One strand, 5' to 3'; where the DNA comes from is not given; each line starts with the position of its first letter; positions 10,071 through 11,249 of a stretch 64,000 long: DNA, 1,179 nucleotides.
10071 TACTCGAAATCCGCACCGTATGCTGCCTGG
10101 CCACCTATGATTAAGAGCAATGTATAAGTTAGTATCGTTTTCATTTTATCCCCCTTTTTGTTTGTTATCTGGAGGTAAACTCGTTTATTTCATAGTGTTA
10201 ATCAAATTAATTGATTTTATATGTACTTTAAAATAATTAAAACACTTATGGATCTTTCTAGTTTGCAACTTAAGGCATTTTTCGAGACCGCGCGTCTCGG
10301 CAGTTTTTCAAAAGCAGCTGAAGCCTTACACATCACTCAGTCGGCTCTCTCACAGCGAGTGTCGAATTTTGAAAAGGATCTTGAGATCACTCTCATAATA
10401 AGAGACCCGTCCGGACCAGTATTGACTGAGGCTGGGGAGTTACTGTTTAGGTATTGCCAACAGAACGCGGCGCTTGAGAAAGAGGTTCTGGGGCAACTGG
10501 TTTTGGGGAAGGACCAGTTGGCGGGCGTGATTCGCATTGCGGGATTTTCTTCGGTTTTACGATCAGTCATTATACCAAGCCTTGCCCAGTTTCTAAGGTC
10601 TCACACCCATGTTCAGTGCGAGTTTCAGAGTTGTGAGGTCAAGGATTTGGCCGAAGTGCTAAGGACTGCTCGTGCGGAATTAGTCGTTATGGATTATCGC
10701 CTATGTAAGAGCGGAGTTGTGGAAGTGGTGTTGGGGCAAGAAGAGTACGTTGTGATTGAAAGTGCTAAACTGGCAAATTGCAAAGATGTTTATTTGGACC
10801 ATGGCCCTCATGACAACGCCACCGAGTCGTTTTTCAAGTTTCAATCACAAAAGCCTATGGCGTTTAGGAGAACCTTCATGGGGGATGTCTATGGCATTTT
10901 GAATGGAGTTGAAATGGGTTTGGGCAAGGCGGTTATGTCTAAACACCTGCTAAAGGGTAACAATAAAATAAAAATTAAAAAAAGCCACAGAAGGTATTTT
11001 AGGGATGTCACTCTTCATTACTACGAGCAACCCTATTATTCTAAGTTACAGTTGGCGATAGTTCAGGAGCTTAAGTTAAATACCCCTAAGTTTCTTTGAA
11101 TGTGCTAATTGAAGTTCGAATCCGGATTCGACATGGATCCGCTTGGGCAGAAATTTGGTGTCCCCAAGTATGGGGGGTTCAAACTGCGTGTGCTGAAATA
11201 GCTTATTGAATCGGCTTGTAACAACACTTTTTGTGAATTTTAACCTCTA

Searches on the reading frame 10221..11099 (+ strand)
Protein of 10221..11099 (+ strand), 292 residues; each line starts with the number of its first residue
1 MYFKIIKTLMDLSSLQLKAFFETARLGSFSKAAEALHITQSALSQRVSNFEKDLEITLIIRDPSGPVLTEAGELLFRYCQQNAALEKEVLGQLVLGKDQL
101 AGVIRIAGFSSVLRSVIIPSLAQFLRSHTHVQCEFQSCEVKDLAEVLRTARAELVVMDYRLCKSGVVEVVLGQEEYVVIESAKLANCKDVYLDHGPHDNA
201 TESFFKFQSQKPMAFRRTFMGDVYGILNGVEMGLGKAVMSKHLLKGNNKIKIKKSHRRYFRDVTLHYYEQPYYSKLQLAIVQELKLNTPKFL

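Call 25: find_encoding_contigs(protein=window:10221-11099:+, flank=10000, max_places=3)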
Protein window:10221-11099:+ (292 aa): 9 contigs read that carry it; 3 places shown.
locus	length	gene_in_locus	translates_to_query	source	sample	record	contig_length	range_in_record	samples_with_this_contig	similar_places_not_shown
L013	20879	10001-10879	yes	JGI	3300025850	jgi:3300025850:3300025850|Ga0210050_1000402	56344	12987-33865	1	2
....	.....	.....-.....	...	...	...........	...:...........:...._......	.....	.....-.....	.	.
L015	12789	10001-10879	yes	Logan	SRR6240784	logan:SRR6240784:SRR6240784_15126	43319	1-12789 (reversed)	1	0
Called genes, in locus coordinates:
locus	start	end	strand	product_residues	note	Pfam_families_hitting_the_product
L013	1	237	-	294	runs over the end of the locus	PF14394:DUF4423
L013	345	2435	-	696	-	PF09826:Beta_propel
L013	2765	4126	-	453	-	-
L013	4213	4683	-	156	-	PF13302:Acetyltransf_3 (weak), PF00583:Acetyltransf_1, PF13673:Acetyltransf_10, PF13508:Acetyltransf_7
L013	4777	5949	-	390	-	PF08240:ADH_N, PF00107:ADH_zinc_N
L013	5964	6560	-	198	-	PF10604:Polyketide_cyc2 (weak), PF03364:Polyketide_cyc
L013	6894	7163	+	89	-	-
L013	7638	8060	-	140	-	PF25212:HVO_A0114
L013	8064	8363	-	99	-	-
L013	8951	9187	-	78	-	PF12441:CopG_antitoxin (weak)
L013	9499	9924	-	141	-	-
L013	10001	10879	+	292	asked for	PF00126:HTH_1, PF03466:LysR_substrate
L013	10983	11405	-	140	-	-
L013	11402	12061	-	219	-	PF22322:DUF6973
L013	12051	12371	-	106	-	PF13744:HTH_37 (weak)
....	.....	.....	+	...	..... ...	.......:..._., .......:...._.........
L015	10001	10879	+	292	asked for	PF00126:HTH_1, PF03466:LysR_substrate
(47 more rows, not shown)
